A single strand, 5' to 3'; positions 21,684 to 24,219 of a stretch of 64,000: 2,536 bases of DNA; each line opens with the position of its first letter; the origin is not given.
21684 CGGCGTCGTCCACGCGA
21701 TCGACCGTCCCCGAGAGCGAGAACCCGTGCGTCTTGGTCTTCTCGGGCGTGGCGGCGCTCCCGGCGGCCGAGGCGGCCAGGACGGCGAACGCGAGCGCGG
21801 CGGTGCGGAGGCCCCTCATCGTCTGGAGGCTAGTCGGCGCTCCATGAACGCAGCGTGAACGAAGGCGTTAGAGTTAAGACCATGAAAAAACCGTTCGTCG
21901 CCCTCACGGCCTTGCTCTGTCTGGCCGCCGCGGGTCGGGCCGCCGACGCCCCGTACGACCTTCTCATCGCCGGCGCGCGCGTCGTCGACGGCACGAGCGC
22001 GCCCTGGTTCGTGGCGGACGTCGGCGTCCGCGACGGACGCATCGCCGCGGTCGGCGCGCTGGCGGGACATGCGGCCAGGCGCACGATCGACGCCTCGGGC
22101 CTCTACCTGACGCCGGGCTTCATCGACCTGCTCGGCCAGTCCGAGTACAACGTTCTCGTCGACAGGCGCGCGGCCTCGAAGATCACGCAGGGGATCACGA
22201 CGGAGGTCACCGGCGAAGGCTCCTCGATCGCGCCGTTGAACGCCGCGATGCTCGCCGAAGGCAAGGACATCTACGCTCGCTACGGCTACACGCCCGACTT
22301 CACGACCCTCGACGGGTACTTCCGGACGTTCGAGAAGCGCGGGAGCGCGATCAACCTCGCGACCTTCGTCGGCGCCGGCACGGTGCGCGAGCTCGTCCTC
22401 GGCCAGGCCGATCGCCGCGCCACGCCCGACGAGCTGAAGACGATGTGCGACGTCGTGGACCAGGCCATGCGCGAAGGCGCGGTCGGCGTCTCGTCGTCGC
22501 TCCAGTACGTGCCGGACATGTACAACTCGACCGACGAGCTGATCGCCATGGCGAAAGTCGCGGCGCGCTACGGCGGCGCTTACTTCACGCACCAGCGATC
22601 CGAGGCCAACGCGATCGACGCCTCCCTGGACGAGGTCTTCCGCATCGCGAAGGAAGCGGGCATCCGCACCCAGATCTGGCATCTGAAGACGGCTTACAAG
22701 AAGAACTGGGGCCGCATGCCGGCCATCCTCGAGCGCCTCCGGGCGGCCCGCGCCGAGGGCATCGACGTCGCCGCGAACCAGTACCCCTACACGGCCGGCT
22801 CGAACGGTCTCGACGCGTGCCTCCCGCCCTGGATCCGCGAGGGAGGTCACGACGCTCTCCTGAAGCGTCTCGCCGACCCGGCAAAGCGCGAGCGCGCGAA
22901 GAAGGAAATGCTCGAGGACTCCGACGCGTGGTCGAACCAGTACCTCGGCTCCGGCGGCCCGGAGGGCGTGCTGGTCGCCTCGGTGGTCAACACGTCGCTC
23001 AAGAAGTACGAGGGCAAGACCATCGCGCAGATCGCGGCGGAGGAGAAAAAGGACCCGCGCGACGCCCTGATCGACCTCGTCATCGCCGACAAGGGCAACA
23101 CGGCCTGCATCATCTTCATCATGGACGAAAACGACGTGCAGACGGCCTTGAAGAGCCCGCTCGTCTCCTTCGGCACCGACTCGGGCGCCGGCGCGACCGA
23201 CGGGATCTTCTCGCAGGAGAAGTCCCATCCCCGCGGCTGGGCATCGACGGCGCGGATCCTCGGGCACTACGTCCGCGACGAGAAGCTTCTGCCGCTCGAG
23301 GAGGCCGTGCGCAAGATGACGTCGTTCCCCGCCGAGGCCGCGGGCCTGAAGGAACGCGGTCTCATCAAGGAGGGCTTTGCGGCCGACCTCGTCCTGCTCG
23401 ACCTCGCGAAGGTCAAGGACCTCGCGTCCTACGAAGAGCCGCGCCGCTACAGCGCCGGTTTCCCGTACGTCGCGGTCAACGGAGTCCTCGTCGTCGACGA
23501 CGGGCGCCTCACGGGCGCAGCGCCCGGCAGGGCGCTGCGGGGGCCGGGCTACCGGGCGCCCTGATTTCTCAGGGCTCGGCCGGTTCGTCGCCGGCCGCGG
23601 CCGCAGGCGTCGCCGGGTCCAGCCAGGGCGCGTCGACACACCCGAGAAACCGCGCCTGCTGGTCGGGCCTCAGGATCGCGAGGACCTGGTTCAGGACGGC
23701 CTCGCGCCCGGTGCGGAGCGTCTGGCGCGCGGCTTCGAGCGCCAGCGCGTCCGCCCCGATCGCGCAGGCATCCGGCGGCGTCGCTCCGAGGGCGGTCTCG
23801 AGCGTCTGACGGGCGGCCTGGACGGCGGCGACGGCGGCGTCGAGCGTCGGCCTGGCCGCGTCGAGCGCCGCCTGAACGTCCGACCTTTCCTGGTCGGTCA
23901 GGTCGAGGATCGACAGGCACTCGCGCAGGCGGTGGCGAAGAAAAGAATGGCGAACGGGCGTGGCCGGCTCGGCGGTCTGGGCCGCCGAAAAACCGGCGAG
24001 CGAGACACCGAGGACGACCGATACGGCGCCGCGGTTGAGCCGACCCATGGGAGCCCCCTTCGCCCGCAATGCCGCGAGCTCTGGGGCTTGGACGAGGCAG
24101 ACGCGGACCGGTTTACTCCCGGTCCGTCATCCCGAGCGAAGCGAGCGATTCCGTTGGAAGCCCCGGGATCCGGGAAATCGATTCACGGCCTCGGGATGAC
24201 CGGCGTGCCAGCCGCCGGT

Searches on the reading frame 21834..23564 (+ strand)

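Call 14: search_protein_families(library=pfam, proteins=[window:21834-23564:+], max_evalue=0.001)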
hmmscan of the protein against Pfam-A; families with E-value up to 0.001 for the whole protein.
window:21834-23564:+ (576 aa): 2 families
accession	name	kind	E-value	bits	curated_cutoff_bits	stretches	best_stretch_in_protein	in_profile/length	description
PF07969.17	Amidohydro_3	-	4.8e-21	76.2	29.7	1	436-554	360-472/472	Amidohydrolase family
PF01979.26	Amidohydro_1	-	8.1e-09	35.6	25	1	443-529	244-321/345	Amidohydrolase family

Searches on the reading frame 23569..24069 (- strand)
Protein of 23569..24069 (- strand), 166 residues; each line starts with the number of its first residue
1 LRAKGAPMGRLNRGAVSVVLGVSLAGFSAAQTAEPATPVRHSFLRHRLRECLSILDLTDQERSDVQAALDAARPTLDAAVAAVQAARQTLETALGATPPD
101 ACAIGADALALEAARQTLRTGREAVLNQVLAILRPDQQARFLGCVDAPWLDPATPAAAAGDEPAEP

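Call 52: search_protein_families(library=pfam, proteins=[window:23569-24069:-], max_evalue=0.0001)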
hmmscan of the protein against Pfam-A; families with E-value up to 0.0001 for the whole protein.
window:23569-24069:- (166 aa): 1 family
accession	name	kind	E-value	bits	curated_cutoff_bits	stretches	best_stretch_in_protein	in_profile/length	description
PF13801.11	Metal_resist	-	1.5e-10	41.7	29.2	1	19-139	4-124/125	Heavy-metal resistance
